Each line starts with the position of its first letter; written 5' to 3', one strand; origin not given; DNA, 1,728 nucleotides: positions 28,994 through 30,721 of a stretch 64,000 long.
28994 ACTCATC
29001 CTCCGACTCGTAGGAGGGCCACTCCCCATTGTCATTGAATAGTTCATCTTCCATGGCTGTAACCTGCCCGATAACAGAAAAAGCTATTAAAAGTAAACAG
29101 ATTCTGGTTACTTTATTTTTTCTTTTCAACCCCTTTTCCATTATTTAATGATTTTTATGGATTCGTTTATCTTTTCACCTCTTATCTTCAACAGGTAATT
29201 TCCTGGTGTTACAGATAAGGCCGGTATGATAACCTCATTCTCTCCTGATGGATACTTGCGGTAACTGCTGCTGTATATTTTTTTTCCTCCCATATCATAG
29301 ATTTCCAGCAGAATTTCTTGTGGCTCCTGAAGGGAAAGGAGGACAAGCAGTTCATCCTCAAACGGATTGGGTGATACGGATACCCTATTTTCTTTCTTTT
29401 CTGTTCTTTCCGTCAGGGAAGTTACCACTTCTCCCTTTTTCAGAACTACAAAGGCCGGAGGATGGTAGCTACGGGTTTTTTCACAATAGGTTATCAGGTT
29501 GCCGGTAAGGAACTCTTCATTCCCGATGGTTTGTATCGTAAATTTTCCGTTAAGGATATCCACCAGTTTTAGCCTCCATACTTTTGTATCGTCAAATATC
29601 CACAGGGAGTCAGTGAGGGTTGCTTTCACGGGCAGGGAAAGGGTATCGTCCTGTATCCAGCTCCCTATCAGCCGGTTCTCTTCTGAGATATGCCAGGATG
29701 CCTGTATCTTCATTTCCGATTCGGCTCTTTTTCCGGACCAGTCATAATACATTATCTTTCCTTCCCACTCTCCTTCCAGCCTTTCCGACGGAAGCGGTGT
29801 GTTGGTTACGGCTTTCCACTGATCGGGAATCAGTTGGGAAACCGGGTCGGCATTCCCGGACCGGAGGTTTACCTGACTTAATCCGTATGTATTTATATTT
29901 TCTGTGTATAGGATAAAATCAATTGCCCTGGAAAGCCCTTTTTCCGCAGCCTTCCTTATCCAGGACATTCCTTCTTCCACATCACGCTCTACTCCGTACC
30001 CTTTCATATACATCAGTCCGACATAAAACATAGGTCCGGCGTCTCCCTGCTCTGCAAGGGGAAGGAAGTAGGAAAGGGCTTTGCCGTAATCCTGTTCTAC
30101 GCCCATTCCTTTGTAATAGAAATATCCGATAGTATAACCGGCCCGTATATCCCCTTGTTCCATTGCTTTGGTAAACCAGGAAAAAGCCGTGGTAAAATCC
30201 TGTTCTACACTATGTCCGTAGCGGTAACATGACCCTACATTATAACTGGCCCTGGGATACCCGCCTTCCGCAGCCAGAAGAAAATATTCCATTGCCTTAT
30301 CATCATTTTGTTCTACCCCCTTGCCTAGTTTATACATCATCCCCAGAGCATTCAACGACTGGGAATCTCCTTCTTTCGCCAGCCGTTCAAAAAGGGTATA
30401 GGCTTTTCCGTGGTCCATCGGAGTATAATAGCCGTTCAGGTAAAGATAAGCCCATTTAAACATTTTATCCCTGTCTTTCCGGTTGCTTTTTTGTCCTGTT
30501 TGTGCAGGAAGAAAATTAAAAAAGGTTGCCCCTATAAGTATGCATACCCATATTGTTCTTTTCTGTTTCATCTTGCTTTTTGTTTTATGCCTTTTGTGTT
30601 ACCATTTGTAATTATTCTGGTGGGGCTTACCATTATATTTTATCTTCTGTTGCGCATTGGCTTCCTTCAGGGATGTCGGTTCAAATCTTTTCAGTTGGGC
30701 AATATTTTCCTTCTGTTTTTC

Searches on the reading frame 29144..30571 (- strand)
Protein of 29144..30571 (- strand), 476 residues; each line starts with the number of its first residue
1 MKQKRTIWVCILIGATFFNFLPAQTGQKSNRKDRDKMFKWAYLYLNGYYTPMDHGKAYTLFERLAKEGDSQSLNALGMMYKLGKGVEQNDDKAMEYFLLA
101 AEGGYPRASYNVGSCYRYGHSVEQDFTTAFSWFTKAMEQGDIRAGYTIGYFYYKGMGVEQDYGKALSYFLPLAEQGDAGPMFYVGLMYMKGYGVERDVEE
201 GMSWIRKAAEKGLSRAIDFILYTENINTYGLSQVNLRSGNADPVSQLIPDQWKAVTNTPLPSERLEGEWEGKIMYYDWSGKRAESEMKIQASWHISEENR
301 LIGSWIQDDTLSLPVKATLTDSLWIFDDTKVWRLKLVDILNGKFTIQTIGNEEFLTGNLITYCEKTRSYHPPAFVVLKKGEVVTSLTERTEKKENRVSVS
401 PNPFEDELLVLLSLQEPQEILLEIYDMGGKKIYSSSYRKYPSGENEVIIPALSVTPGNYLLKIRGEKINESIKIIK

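Call 53: search_protein_families(library=pfam, proteins=[window:29144-30571:-], max_evalue=0.001)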
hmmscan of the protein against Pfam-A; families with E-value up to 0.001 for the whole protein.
window:29144-30571:- (476 aa): 2 families
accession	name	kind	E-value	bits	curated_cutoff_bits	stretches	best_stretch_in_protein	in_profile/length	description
PF08238.18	Sel1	-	2.2e-35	120.2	30.7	4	71-105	2-36/36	Sel1 repeat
PF18962.6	Por_Secre_tail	-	9e-07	29.5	27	1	400-475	2-74/75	Secretion system C-terminal sorting domain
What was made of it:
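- On T9SS type A cargo (C-terminal sorting domain proteins): Another T9SS cargo gene (Sel1 repeats plus Por_Secre_tail) lies at 29141-30571, so the organism appears to use the system (call 53).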
